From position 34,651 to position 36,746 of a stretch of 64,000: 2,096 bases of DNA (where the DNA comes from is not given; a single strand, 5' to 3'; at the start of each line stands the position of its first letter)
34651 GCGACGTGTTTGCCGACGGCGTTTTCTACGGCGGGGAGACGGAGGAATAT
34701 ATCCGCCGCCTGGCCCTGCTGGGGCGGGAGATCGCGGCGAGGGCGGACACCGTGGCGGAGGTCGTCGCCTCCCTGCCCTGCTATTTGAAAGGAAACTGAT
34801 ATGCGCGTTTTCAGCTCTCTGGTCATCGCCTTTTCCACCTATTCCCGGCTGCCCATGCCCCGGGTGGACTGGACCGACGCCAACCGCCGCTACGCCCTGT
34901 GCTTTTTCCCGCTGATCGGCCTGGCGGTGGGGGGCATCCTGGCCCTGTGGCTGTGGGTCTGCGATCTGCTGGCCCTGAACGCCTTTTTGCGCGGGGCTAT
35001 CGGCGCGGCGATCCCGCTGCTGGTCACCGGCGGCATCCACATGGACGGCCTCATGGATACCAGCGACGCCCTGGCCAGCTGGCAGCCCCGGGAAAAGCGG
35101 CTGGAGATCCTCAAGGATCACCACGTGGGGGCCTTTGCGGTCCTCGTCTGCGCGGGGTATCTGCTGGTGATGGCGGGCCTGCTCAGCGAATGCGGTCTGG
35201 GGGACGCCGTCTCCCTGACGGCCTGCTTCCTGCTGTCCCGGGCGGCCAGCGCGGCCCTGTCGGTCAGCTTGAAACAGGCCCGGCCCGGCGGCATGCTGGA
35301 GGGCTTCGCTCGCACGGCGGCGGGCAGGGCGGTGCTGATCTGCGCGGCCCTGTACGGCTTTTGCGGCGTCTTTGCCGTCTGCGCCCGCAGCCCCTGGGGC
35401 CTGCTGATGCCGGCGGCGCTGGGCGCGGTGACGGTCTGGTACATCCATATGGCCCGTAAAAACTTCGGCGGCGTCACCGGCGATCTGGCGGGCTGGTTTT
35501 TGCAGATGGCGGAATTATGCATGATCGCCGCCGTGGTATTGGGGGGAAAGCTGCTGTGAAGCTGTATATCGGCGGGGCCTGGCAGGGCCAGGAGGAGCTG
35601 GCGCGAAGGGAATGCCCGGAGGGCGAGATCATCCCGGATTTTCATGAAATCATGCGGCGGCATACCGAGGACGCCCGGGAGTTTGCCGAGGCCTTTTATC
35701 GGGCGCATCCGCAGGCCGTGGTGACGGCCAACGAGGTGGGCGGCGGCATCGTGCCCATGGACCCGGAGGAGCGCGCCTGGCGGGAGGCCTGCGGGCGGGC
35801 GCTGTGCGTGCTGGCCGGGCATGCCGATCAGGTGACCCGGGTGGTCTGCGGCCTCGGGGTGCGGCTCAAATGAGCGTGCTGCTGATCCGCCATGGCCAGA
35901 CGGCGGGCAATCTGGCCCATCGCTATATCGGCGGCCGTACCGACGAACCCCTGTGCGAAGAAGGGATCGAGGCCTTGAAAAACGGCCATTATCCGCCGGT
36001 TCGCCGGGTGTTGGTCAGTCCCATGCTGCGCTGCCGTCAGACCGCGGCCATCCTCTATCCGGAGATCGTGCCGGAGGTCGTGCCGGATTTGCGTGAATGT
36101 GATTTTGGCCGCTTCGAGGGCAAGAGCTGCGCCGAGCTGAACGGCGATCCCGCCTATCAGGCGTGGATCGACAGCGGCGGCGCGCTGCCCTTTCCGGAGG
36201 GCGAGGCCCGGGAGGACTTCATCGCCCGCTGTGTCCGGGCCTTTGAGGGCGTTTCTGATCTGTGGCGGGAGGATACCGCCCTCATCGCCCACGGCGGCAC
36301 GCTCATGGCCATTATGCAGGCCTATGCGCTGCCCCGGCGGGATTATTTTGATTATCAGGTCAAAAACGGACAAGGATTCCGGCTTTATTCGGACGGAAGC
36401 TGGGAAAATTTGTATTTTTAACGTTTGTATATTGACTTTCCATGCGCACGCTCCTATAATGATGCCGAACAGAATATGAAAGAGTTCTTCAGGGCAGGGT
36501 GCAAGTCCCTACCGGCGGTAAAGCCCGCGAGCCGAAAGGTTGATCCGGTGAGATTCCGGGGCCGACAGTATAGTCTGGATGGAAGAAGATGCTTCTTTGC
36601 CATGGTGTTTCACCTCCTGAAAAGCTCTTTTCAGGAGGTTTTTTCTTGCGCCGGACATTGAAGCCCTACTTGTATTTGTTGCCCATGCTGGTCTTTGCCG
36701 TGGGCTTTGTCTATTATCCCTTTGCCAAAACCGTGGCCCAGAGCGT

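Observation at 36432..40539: FMN riboswitch gating a Ugp-type (CUT1) ABC importer plus a TIM-barrel enzyme: candidate undescribed flavin uptake/processing module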

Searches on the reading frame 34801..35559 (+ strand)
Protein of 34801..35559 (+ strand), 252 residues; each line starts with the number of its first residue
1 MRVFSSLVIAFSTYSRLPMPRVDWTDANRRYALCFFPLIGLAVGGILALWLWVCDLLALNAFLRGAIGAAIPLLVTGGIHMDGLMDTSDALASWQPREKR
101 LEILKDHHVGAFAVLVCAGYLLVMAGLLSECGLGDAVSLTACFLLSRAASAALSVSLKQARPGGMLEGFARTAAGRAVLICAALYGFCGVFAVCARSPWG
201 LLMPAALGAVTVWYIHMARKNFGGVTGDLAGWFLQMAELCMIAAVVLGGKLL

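Call 5: search_protein_families(library=pfam, proteins=[window:34801-35559:+])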
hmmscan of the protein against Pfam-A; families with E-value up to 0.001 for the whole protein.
window:34801-35559:+ (252 aa): 1 family
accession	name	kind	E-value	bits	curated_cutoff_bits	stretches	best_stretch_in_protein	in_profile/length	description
PF02654.20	CobS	-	1.4e-46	159.7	23.2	1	10-242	1-206/207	Cobalamin-5-phosphate synthase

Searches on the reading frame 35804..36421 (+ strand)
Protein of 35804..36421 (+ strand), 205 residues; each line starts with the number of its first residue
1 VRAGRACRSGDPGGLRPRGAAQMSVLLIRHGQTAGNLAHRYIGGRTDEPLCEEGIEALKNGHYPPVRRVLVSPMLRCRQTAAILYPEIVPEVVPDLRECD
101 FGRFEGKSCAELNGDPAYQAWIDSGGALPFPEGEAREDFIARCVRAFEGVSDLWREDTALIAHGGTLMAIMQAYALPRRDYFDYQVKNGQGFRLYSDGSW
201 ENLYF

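Call 5: search_protein_families(library=pfam, proteins=[window:35804-36421:+])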
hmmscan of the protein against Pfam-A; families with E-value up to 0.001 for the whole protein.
window:35804-36421:+ (205 aa): 1 family
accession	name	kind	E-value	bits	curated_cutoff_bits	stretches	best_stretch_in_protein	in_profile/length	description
PF00300.27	His_Phos_1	-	5.7e-30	104.9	21.7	1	25-189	1-174/194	Histidine phosphatase superfamily (branch 1)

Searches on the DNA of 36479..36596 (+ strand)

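Call 15: build_rna_model(alignment_id=A2)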
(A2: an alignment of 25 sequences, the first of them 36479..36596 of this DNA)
Model R1 built from alignment A2 (25 sequences, 124 columns); structure: RNAalifold consensus.
model positions 117; base pairs 27; branch points 4; effective number of sequences 1; information 0.59 bits per position. Calibrated on 0.2 Mb of random sequence (short: E-values are rough).
structure used (alignment columns):
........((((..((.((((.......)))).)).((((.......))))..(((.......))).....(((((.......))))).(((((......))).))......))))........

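Call 16: search_with_rna_model(model_id=R1, sources=[L001, L002, L003, L004, L005, L006, L007, L008, L009, L010, L011, L012, L013, L014, L015, L016, L017, L018, L019, L020, L021, L022, L023, L024, L025, L026, L027, L028, L029, L030, L031, L032, L033, L034, L035, L036, L037, L038, L039, L040, L041, L042, L043, L044, L045, L046, L047, L048, L049, L050, L051, L052, L053, L054, L055, L056, L057, L058, L059, L060, L061, L062, L063, L064, L065, L066, L067, L068, L069, L070, L071, L072, L073, L074, L075, L076, L077, L078, L079, L080], max_evalue=1)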
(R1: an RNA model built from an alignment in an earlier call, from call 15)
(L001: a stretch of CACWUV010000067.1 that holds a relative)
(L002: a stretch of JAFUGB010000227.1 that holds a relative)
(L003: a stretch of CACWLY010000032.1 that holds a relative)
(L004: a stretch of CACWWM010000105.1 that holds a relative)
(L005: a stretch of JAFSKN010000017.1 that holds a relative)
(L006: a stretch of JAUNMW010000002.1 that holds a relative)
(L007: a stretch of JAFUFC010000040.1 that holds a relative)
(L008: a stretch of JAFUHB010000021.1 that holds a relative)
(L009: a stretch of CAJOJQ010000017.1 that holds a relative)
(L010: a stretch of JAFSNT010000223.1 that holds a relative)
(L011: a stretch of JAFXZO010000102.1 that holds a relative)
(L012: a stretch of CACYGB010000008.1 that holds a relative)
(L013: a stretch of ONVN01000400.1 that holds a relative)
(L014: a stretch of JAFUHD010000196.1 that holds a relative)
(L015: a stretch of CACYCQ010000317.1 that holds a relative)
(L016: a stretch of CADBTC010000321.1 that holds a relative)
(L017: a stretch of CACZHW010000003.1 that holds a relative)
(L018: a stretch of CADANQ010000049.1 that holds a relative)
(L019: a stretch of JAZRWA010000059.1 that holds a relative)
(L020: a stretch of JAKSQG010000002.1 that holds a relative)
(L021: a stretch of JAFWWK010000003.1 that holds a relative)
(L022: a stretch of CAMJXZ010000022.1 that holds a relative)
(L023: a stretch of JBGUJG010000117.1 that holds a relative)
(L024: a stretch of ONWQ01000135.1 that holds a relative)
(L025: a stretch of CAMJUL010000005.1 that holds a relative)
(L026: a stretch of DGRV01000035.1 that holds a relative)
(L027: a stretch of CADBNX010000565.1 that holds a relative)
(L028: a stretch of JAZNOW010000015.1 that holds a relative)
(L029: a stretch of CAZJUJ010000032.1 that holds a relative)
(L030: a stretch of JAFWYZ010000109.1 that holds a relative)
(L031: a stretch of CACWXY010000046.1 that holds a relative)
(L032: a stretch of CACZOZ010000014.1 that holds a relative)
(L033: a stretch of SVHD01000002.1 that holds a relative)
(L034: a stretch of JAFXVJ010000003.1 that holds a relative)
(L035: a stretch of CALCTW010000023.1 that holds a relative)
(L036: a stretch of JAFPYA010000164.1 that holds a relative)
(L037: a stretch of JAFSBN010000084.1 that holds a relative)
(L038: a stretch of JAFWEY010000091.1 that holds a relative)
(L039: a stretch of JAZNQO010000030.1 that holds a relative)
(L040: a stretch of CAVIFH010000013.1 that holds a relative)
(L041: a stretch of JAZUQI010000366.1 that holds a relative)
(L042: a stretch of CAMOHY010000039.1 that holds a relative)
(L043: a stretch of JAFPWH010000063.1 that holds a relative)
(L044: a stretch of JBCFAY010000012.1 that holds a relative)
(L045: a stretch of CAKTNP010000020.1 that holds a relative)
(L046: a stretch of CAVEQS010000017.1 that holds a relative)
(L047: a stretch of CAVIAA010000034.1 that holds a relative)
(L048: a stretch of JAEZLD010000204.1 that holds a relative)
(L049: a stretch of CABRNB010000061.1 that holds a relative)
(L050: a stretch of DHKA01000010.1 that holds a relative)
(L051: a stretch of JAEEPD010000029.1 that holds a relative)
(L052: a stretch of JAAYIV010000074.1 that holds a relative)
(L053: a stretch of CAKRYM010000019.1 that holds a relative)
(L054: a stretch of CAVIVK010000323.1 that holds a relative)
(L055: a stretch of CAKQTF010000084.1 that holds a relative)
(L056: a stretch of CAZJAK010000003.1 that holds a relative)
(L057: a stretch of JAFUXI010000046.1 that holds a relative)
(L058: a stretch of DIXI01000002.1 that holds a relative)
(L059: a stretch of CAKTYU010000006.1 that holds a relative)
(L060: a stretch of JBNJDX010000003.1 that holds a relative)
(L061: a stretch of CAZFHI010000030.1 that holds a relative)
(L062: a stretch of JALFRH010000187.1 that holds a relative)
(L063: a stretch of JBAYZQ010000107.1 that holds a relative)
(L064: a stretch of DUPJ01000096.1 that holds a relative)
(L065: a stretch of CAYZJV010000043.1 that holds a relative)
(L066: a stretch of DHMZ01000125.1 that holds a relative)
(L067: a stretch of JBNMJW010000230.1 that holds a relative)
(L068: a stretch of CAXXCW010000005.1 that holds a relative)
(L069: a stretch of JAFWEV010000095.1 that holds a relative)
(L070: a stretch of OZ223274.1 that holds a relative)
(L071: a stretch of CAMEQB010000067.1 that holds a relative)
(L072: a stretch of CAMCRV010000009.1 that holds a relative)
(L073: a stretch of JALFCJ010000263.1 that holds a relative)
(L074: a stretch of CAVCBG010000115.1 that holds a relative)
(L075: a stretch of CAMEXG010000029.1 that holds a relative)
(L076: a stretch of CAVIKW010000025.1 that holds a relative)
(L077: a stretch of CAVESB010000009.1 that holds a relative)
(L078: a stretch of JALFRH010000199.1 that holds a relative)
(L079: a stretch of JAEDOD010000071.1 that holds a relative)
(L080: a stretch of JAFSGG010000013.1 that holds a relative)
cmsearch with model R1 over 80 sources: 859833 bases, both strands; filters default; matches with E-value up to 1: 35.
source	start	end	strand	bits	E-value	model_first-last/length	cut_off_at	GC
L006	4033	4149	+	139.7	5.6e-50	1-117/117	no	0.56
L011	4045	4161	+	139.3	8e-50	1-117/117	no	0.57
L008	3970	4086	+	139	1e-49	1-117/117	no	0.59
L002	951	1067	+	139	1e-49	1-117/117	no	0.57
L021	196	312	+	138.7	1.3e-49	1-117/117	no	0.6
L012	1219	1335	+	138.7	1.4e-49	1-117/117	no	0.59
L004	1665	1781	+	138.6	1.5e-49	1-117/117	no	0.59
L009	4111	4227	+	138.6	1.5e-49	1-117/117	no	0.59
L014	158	274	+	137.7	3.2e-49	1-117/117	no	0.6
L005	4111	4227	+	137.4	4.2e-49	1-117/117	no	0.6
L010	14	130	+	137.4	4.2e-49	1-117/117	no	0.6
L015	4017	4133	+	137.2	4.9e-49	1-117/117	no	0.5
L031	4016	4132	+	136.6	8e-49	1-117/117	no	0.57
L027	4016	4132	+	135.8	1.7e-48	1-117/117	no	0.61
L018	4015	4132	+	134.5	5.3e-48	1-117/117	no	0.6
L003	4064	4180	+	133.2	1.6e-47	1-117/117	no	0.58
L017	3997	4114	+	133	1.9e-47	1-117/117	no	0.6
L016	1064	1181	+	132.1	4.1e-47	1-117/117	no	0.58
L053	2599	2716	+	132.1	4.2e-47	1-117/117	no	0.49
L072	3903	4020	+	131.7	6.3e-47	1-117/117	no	0.51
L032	3264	3381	+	131.6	6.8e-47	1-117/117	no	0.58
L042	4076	4193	+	130.1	2.4e-46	1-117/117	no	0.58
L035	4087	4203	+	128.9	7.2e-46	1-117/117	no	0.54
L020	4054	4173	+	128.1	1.5e-45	1-117/117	no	0.55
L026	3965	4082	+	128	1.5e-45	1-117/117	no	0.58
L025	4039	4156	+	127.8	1.9e-45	1-117/117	no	0.58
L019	4054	4173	+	126.3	6.9e-45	1-117/117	no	0.55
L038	2845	2962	+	123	1.2e-43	1-117/117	no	0.58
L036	2107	2224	+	116.4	4.3e-41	1-117/117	no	0.58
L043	4056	4173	+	114.2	2.9e-40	1-117/117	no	0.58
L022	64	182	+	113.1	7.4e-40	1-117/117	no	0.61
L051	1959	2079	+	111.8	2.2e-39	1-117/117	no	0.59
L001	4186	4298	+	111.1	4.4e-39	1-117/117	no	0.57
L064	12042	12173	+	17.5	0.002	1-117/117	no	0.56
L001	6430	6552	-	10.6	0.83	1-117/117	no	0.68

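Call 22: search_with_rna_model(model_id=R1, sources=[L081, L082, L083, L084, L085, window], max_evalue=1)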
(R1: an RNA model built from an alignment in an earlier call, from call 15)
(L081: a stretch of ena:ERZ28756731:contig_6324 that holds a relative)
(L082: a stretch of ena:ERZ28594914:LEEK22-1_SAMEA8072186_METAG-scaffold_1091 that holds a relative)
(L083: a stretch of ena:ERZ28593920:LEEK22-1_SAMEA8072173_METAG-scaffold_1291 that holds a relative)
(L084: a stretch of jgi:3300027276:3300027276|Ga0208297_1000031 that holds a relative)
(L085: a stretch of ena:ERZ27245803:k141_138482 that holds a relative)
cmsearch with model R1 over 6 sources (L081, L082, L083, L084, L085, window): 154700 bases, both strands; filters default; matches with E-value up to 1: 3.
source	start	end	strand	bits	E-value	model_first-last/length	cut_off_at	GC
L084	6744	6860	+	138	4.6e-50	1-117/117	no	0.56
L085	6744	6860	+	138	4.6e-50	1-117/117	no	0.56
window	36479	36595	+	136.4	1.7e-49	1-117/117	no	0.56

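Call 70: search_with_rna_model(model_id=R1, sources=[L086, L087, L088], max_evalue=1)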
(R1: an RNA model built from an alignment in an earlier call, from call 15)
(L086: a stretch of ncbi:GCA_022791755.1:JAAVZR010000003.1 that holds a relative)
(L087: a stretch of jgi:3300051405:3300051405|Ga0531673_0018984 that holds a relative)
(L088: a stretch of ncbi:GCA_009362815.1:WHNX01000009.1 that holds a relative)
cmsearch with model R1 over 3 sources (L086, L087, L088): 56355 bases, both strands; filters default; matches with E-value up to 1: 2.
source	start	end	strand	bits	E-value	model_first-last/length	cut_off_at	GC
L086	10959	11080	-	101.2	1.7e-36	1-117/117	no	0.52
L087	10959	11080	-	101.2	1.7e-36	1-117/117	no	0.52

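Call 78: search_with_rna_model(model_id=R1, sources=[L089, L090, L091, L092, L093, L094], max_evalue=1)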
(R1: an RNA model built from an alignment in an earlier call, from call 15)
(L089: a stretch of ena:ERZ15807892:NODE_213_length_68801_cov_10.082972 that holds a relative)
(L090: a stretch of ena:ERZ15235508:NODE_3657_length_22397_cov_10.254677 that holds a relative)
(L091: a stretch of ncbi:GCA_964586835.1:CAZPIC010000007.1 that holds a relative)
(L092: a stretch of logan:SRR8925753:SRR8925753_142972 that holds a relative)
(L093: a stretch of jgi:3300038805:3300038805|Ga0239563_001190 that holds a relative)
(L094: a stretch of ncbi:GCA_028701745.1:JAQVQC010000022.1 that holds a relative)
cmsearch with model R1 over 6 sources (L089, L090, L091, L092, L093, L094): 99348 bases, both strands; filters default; matches with E-value up to 1: 1.
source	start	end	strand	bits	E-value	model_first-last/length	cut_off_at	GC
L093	1436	1538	+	11.5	0.043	1-117/117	no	0.6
